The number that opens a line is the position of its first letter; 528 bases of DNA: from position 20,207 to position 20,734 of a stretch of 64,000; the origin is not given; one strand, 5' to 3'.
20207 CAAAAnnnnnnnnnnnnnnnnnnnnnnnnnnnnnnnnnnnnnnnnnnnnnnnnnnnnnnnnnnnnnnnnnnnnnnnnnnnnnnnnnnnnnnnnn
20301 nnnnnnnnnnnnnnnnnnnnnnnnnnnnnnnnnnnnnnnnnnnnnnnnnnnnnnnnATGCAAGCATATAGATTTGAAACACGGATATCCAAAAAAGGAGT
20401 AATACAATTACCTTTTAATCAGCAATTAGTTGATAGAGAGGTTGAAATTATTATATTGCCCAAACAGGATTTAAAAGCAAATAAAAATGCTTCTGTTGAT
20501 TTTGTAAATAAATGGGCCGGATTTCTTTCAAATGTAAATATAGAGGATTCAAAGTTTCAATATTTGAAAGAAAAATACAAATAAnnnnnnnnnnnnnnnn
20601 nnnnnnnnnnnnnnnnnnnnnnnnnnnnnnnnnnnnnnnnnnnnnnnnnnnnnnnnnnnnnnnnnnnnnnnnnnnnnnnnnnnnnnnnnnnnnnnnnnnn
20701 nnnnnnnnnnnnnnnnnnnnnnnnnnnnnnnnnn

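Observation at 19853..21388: PIN toxin-antitoxin cassette bracketed by ~370-bp direct repeats that duplicate the 3' end of the EF-G-like gene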

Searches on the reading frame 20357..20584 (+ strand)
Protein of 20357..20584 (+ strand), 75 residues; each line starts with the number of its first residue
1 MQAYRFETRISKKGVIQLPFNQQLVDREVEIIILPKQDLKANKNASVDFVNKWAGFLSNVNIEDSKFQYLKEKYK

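Call 8: search_protein_families(library=pfam, proteins=[window:20357-20584:+], max_evalue=0.1)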
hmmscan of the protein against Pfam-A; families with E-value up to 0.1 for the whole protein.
window:20357-20584:+ (75 aa): 0 families

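Call 17: find_encoding_contigs(protein=window:20357-20584:+, flank=8000, max_places=10)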
Protein window:20357-20584:+ (75 aa): 1 contig read that carries it; 1 place shown.
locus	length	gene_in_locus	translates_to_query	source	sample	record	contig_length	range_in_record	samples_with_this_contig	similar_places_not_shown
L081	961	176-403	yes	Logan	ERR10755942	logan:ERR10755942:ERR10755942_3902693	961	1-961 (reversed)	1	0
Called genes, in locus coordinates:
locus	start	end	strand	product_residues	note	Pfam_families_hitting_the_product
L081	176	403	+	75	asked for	-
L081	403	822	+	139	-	PF13470:PIN_3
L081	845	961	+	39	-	?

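Call 62: search_protein_families(library=ncbifam, proteins=[window:20357-20584:+], max_evalue=1)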
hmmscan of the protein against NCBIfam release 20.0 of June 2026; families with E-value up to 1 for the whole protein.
window:20357-20584:+ (75 aa): 0 families

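Call 65: search_solved_structures(query=A1, max_evalue=10, show_alignments=1)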
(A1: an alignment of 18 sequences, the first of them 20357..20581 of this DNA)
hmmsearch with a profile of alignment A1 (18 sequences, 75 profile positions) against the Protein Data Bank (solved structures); distinct sequences matched with E-value up to 10: 2.
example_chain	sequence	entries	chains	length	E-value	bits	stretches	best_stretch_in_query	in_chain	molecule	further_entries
6mx6_A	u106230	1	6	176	0.3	14.8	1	51-70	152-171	Pre-mRNA-processing-splicing factor 8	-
6owu_A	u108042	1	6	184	0.33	14.6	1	51-70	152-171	PRP8 protein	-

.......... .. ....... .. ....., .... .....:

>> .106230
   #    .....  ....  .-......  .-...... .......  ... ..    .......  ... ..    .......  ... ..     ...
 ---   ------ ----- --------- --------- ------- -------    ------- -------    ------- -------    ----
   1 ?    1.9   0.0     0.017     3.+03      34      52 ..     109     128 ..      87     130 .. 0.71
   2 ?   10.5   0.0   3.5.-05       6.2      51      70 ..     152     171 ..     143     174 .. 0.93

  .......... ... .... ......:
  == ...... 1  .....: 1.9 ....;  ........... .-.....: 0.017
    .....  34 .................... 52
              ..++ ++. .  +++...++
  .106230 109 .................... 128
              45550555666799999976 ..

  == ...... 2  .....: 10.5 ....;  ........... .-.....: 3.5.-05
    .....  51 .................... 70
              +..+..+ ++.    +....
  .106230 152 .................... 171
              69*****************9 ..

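Call 71: predict_structure(protein=window:20357-20581:+)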
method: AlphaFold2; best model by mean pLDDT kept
length: 75 residues; sequences in the alignment: 1
mean_pLDDT: 46.7   pTM: 0.25
mean pLDDT of the five models: 46.7, 45.0, 43.1, 39.3, 39.0
residues with pLDDT >= 90: 0; 70-90: 0; 50-70: 23; < 50: 52
segments of 3 or more residues with pLDDT < 50: 1-3, 11-15, 25-30, 34-48, 58-75
pLDDT, mean of each block of 10 residues (from residue 1): 53 51 49 46 46 48 39 37
secondary structure, 60 per line:
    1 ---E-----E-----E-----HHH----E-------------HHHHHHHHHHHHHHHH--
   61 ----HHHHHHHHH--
elements in order: H43-58 H65-73
